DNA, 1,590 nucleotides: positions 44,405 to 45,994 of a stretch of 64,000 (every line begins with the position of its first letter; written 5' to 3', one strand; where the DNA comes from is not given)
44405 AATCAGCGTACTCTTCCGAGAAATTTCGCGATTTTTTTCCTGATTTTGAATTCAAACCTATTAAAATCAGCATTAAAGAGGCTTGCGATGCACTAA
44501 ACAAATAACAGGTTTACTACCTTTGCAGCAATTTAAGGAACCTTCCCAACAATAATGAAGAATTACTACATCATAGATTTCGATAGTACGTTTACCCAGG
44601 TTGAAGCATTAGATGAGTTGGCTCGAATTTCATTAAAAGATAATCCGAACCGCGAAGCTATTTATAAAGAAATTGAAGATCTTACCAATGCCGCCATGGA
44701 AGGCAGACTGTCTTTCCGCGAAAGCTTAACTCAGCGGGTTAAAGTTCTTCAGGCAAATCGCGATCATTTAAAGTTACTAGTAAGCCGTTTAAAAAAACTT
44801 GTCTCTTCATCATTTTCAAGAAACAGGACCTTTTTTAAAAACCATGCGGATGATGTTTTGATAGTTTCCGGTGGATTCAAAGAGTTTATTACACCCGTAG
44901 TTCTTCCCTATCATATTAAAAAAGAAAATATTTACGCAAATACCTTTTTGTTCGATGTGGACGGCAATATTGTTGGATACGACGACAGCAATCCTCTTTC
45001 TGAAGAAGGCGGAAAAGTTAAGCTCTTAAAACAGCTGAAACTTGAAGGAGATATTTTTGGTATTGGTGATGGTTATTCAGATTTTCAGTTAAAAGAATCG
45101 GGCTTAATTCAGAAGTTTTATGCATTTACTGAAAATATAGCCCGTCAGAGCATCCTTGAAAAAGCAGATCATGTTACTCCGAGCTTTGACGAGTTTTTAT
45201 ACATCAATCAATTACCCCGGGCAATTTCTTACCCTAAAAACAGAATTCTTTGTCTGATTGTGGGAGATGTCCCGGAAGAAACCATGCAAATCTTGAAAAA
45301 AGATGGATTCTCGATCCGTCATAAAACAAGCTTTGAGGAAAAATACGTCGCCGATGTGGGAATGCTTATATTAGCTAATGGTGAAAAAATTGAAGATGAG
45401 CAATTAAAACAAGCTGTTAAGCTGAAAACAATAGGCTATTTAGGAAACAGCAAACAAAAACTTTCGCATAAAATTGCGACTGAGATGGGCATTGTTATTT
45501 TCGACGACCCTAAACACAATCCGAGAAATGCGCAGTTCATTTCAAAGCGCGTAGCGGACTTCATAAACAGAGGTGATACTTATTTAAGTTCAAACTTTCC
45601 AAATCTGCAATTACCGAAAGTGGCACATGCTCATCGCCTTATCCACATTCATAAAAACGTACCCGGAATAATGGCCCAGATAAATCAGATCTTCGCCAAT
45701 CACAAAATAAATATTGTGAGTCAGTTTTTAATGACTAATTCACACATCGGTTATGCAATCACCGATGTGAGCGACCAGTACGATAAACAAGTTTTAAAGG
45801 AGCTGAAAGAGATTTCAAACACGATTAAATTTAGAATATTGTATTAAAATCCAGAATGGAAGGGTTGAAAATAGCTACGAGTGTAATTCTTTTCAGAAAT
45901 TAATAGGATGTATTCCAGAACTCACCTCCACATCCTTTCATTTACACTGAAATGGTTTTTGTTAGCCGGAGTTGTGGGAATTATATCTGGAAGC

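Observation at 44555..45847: SerB phosphatase carrying a SerA skeleton with the NAD-binding domain cleanly deleted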

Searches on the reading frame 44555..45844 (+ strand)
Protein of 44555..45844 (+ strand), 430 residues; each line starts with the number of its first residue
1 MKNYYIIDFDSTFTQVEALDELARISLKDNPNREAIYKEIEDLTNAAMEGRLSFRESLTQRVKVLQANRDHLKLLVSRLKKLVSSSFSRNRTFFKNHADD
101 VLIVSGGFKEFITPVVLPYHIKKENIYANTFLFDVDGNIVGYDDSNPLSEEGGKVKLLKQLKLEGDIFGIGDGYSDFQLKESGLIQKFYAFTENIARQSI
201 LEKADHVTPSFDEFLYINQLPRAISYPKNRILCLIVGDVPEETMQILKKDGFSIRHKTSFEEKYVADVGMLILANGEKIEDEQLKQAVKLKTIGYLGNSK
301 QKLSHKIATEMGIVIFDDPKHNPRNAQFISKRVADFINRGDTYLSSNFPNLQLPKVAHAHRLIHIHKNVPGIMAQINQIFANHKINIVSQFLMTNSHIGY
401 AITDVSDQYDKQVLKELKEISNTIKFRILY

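Call 3: search_protein_families(library=pfam, proteins=[window:44555-45844:+], max_evalue=1)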
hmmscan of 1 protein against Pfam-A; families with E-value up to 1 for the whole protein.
window:44555-45844:+ (430 aa): 5 families
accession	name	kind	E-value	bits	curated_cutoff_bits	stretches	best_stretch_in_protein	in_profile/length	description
PF22629.2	ACT_AHAS_ss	-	2.1e-13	50.6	27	1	362-425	1-67/67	AHAS small subunit-like ACT domain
PF12710.13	HAD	-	5.7e-05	24.1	27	1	7-179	3-187/189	haloacid dehalogenase-like hydrolase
PF00389.36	2-Hacid_dh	-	0.0001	22.4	24.6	1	234-324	2-96/134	D-isomer specific 2-hydroxyacid dehydrogenase, catalytic domain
PF01842.31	ACT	-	0.00086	19.5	27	1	366-389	7-30/66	ACT domain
PF13291.12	ACT_4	-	0.12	13.5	27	1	366-400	13-47/80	ACT domain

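Call 4: search_protein_families(library=ncbifam, proteins=[window:44555-45844:+], max_evalue=1)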
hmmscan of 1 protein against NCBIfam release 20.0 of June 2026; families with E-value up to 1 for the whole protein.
window:44555-45844:+ (430 aa): 12 families
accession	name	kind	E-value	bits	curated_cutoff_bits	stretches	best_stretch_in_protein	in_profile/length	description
NF008759.0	PRK11790.1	equivalog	3.7e-42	144.5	404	2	326-430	306-410/410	phosphoglycerate dehydrogenase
TIGR00338.1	serB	equivalog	2.9e-18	66.3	144.15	1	4-183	16-187/219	phosphoserine phosphatase SerB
TIGR01488.1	HAD-SF-IB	subfamily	6.1e-17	62.1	45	1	5-179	2-173/177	HAD-IB family phosphatase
TIGR01327.1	PGDH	equivalog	1.9e-10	40.2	454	2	357-425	449-519/525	phosphoglycerate dehydrogenase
NF008350.0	PRK11133.1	equivalog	1.3e-09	37.7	413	1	6-178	114-278/324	phosphoserine phosphatase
TIGR01489.1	DKMTPPase-SF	subfamily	2.7e-08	34.1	81.55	1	4-177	3-175/188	MtnX-like HAD-IB family phosphatase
NF007103.0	PRK09552.1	equivalog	1.5e-07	31.3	292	1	4-142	5-133/220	2-hydroxy-3-keto-5-methylthiopentenyl-1-phosphate phosphatase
NF010109.0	PRK13582.1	equivalog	0.00011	21.9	133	1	54-181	39-161/205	bifunctional phosphoserine phosphatase/homoserine phosphotransferase ThrH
TIGR01490.1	HAD-SF-IB-hyp1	subfamily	0.00012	22.3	98.3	1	5-176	2-179/202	HAD-IB family hydrolase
TIGR03333.1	salvage_mtnX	equivalog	0.00015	21.8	303.2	1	6-139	3-126/214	2-hydroxy-3-keto-5-methylthiopentenyl-1-phosphate phosphatase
NF001220.0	PRK00194.1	equivalog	0.0039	17.5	74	1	367-428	11-76/90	ACT domain-containing protein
NF006352.0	PRK08577.1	equivalog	0.0083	16.2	140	1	365-420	59-123/136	hypothetical protein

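Call 5: search_solved_structures(query=window:44555-45844:+, max_evalue=1, show_alignments=3)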
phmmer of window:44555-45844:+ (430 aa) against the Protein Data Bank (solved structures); distinct sequences matched with E-value up to 1: 43.
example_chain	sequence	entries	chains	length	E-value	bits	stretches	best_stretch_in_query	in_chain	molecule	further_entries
3kd3_A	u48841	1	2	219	2.5e-26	95.8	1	2-211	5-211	Phosphoserine phosphohydrolase-like protein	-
27ws_A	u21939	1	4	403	8.3e-23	84.2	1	331-430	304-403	D-3-phosphoglycerate dehydrogenase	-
6hyy_A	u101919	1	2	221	1.8e-20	76.4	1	7-214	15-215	Phosphoserine phosphatase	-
6q6j_A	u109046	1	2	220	1.9e-20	76.4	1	7-214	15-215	Phosphoserine phosphatase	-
1nnl_A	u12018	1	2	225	1.9e-20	76.4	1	7-214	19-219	L-3-phosphoserine phosphatase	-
6hyj_A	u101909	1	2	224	2e-20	76.3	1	7-214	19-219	Phosphoserine phosphatase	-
1l8l_A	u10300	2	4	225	2.9e-20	75.8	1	7-214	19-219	L-3-phosphoserine phosphatase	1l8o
3k5p_A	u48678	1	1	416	3.4e-19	72.3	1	328-430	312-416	D-3-phosphoglycerate dehydrogenase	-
2p9c_A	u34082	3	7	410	7.2e-19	71.2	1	332-430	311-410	D-3-phosphoglycerate dehydrogenase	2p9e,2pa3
2p9g_A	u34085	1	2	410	7.8e-19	71.1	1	332-430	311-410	D-3-phosphoglycerate dehydrogenase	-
1yba_A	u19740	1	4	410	1.5e-18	70.1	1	332-430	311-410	D-3-phosphoglycerate dehydrogenase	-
1psd_A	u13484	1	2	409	1.7e-18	70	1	332-430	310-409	D-3-PHOSPHOGLYCERATE DEHYDROGENASE (PHOSPHOGLYCERATE DEHYDROGENASE)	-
1sc6_A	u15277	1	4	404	4e-18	68.7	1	332-430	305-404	D-3-phosphoglycerate dehydrogenase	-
8pio_F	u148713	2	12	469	5.3e-13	51.9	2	331-430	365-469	phosphoglycerate dehydrogenase | D-3-phosphoglycerate dehydrogenase 2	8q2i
8pir_F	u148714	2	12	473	5.5e-13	51.8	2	331-430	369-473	phosphoglycerate dehydrogenase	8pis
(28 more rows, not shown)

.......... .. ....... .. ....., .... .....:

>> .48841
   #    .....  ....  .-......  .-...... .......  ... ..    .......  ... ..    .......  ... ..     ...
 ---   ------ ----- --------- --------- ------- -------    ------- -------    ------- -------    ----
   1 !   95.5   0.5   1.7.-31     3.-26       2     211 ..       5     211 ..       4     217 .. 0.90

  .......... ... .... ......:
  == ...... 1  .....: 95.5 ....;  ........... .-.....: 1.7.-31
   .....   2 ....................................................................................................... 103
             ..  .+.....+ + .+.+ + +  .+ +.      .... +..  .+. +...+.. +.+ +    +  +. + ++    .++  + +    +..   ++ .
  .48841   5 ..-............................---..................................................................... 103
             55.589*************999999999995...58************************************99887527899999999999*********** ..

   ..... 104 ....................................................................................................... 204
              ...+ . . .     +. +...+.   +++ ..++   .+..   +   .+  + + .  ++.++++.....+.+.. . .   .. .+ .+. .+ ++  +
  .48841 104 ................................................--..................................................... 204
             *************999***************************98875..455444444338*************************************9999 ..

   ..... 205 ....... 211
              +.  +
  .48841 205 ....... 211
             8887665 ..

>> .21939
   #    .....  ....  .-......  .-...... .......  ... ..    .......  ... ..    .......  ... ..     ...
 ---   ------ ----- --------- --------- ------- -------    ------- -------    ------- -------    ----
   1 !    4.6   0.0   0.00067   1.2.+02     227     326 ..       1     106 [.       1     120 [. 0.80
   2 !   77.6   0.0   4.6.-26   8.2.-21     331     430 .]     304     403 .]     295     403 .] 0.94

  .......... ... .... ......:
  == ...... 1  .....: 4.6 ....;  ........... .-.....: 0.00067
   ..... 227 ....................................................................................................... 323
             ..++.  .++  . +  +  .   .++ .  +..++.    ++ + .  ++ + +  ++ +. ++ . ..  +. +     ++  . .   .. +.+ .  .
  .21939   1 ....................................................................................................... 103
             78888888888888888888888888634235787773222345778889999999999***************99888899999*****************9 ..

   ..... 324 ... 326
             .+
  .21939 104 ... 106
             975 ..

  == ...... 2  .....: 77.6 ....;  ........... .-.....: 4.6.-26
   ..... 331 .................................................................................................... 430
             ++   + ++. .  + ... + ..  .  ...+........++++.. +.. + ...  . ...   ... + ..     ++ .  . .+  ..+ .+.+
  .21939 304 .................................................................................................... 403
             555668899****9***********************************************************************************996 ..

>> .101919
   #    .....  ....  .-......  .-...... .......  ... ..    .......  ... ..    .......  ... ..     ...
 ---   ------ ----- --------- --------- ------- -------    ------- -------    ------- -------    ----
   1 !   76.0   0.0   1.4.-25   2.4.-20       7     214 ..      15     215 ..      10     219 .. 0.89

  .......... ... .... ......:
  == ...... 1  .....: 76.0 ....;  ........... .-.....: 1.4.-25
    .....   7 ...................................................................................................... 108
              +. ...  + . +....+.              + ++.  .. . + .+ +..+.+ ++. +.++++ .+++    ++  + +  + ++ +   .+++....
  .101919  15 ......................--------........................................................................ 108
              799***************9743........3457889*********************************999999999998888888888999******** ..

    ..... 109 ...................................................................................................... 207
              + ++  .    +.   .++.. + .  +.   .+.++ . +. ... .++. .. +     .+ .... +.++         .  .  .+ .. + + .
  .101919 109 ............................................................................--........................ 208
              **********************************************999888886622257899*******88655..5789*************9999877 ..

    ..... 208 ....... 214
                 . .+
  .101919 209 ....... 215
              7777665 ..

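Call 6: find_homologous_proteins(query=window:44555-45844:+, max_evalue=0.00001)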
Query window:44555-45844:+ (430 aa): 6455 proteins with E <= 0.00001 among 8000 candidates; the best 120 are listed.
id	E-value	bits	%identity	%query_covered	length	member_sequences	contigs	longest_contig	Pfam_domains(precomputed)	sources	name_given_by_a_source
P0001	4.9e-281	949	100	100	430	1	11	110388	PF22629.3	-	-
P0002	7.0e-281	949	100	100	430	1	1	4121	PF22629.3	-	-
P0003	9.7e-275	929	98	100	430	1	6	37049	PF22629.3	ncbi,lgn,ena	-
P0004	5.6e-268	906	94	100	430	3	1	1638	PF22629.3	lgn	-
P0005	5.3e-266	900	94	100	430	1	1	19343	PF22629.3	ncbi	ncbi:MAG: HAD-IB family phosphatase [Sphingobacteriaceae bacterium]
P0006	7.3e-266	899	94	100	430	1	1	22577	PF22629.3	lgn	-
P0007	8.6e-266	899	93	100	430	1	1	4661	PF22629.3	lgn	-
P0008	1.7e-262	888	93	100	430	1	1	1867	PF22629.3,PF12710.14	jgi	jgi:D-3-phosphoglycerate dehydrogenase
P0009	2.9e-261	884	93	100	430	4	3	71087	PF22629.3,PF00389.37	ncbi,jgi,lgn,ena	ncbi:MAG TPA: HAD-IB family phosphatase [Pedobacter sp.]|jgi:D-3-phosphoglycerate dehydrogenase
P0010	3.2e-261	884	93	100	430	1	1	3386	PF22629.3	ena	-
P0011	8.2e-260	880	91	100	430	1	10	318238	PF22629.3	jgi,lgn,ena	-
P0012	1.4e-258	875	91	100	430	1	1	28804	PF22629.3,PF01842.32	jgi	jgi:D-3-phosphoglycerate dehydrogenase / 2-oxoglutarate reductase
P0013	1.6e-258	875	91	100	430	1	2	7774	PF22629.3,PF01842.32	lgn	-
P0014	2.3e-257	871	91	100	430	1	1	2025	PF22629.3,PF00389.37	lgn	-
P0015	1.9e-256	868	90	100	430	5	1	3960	PF22629.3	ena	-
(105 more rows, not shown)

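Call 21: search_protein_representatives(protein=window:44555-45844:+)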
Query: 430 residues. Proteins with E-value up to 0.001 (for the whole library): 2535; up to 1e-10: 1087; up to 1e-30: 260. The best 150 are listed.
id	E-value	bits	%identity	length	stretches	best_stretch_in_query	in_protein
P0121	6.4e-216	733.3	76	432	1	2-430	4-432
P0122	4.7e-132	457.1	75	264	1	167-430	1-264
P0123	3.0e-131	454.5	52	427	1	2-430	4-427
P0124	2.2e-122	425.3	49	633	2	5-327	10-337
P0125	1.7e-118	412.4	49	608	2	3-326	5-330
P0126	8.9e-117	406.8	47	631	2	3-327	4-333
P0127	5.9e-114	397.5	44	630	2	5-347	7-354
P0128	1.5e-111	389.6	45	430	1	4-430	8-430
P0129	9.7e-110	383.6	44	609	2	5-320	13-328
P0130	2.9e-109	382.1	45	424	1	4-430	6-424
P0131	1.5e-108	379.7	44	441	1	4-430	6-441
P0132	5.6e-108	377.8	59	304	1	3-293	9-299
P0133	7.2e-105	367.6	44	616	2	3-325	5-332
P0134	1.1e-101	357.1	42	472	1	4-411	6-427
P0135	1.3e-98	347.0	41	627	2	4-326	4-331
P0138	1.5e-82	294.1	39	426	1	4-428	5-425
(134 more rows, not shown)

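Call 48: list_cluster_members(proteins=[P0130, P0128, P0131, P0138, P0123, P0125, P0129, P0133, P0135, P0126])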
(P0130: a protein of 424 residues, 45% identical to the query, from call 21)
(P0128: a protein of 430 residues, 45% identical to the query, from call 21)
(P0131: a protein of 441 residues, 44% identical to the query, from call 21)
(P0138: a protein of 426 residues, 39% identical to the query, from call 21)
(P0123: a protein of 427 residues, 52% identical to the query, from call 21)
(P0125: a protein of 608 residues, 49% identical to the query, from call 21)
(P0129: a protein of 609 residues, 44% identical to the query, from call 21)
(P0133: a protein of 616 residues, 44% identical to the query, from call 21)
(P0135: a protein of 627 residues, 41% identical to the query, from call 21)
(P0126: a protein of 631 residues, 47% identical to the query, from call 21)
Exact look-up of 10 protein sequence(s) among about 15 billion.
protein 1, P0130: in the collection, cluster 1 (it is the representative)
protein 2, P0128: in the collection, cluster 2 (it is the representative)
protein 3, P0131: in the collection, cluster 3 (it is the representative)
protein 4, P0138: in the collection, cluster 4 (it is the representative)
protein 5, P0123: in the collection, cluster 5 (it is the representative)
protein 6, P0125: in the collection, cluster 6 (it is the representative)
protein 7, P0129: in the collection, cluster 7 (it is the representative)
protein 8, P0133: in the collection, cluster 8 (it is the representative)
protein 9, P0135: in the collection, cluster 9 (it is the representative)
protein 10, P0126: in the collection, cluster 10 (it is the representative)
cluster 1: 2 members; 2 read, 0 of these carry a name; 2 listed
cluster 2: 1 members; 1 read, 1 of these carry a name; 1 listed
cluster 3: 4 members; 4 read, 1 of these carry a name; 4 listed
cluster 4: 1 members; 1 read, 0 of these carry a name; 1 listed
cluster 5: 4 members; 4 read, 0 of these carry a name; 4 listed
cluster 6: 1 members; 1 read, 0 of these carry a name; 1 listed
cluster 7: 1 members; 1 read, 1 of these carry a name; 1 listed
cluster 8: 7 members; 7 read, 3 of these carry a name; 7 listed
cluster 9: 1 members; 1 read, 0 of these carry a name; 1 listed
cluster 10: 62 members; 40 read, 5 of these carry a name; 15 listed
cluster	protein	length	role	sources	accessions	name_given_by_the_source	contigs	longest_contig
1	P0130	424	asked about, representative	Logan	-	-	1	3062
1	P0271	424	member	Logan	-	-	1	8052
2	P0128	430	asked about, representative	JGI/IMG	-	D-3-phosphoglycerate dehydrogenase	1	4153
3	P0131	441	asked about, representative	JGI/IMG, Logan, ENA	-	-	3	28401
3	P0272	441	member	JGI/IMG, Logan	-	D-3-phosphoglycerate dehydrogenase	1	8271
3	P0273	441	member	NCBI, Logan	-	-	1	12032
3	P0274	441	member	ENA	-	-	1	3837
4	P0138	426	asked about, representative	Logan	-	-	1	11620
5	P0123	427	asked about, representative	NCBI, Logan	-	-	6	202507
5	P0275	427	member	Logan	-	-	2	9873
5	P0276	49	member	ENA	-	-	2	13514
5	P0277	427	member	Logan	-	-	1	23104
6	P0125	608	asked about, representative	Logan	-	-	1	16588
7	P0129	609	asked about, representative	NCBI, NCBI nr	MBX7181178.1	MAG: HAD-IB family phosphatase [Bacteroidia bacterium] | HAD-IB family phosphatase [Bacteroidia bacterium]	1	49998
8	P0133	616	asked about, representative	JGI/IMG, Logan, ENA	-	D-3-phosphoglycerate dehydrogenase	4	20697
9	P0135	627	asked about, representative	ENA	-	-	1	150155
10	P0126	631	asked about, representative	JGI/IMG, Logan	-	D-3-phosphoglycerate dehydrogenase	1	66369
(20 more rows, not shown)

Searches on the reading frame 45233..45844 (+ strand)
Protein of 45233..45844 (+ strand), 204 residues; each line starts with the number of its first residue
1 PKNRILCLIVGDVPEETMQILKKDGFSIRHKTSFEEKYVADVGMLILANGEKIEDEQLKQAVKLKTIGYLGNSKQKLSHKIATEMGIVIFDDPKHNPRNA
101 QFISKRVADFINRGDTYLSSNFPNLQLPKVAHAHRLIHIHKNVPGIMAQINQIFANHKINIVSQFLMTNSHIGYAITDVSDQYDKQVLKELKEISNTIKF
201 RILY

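Call 37: search_solved_structures(query=window:45233-45844:+, max_evalue=1e-10, show_alignments=5)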
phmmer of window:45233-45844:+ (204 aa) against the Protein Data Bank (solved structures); distinct sequences matched with E-value up to 1e-10: 10.
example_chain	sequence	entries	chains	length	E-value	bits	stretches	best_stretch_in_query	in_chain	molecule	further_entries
27ws_A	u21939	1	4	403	4.3e-24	88.7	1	105-204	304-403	D-3-phosphoglycerate dehydrogenase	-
3k5p_A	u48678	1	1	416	1e-19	74.4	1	101-204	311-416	D-3-phosphoglycerate dehydrogenase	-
1sc6_A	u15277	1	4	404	2.1e-19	73.4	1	106-204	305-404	D-3-phosphoglycerate dehydrogenase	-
2p9c_A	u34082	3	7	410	2.5e-19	73.1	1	106-204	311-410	D-3-phosphoglycerate dehydrogenase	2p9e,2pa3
2p9g_A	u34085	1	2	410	2.7e-19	73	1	106-204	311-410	D-3-phosphoglycerate dehydrogenase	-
1psd_A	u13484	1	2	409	5.2e-19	72.1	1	106-204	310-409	D-3-PHOSPHOGLYCERATE DEHYDROGENASE (PHOSPHOGLYCERATE DEHYDROGENASE)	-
1yba_A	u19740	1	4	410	5.3e-19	72.1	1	106-204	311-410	D-3-phosphoglycerate dehydrogenase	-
8pin_A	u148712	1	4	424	1.2e-13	54.6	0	105-204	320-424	D-3-phosphoglycerate dehydrogenase 2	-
8pio_F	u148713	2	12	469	1.8e-13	54.1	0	105-204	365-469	phosphoglycerate dehydrogenase | D-3-phosphoglycerate dehydrogenase 2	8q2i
8pir_F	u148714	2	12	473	1.8e-13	54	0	105-204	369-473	phosphoglycerate dehydrogenase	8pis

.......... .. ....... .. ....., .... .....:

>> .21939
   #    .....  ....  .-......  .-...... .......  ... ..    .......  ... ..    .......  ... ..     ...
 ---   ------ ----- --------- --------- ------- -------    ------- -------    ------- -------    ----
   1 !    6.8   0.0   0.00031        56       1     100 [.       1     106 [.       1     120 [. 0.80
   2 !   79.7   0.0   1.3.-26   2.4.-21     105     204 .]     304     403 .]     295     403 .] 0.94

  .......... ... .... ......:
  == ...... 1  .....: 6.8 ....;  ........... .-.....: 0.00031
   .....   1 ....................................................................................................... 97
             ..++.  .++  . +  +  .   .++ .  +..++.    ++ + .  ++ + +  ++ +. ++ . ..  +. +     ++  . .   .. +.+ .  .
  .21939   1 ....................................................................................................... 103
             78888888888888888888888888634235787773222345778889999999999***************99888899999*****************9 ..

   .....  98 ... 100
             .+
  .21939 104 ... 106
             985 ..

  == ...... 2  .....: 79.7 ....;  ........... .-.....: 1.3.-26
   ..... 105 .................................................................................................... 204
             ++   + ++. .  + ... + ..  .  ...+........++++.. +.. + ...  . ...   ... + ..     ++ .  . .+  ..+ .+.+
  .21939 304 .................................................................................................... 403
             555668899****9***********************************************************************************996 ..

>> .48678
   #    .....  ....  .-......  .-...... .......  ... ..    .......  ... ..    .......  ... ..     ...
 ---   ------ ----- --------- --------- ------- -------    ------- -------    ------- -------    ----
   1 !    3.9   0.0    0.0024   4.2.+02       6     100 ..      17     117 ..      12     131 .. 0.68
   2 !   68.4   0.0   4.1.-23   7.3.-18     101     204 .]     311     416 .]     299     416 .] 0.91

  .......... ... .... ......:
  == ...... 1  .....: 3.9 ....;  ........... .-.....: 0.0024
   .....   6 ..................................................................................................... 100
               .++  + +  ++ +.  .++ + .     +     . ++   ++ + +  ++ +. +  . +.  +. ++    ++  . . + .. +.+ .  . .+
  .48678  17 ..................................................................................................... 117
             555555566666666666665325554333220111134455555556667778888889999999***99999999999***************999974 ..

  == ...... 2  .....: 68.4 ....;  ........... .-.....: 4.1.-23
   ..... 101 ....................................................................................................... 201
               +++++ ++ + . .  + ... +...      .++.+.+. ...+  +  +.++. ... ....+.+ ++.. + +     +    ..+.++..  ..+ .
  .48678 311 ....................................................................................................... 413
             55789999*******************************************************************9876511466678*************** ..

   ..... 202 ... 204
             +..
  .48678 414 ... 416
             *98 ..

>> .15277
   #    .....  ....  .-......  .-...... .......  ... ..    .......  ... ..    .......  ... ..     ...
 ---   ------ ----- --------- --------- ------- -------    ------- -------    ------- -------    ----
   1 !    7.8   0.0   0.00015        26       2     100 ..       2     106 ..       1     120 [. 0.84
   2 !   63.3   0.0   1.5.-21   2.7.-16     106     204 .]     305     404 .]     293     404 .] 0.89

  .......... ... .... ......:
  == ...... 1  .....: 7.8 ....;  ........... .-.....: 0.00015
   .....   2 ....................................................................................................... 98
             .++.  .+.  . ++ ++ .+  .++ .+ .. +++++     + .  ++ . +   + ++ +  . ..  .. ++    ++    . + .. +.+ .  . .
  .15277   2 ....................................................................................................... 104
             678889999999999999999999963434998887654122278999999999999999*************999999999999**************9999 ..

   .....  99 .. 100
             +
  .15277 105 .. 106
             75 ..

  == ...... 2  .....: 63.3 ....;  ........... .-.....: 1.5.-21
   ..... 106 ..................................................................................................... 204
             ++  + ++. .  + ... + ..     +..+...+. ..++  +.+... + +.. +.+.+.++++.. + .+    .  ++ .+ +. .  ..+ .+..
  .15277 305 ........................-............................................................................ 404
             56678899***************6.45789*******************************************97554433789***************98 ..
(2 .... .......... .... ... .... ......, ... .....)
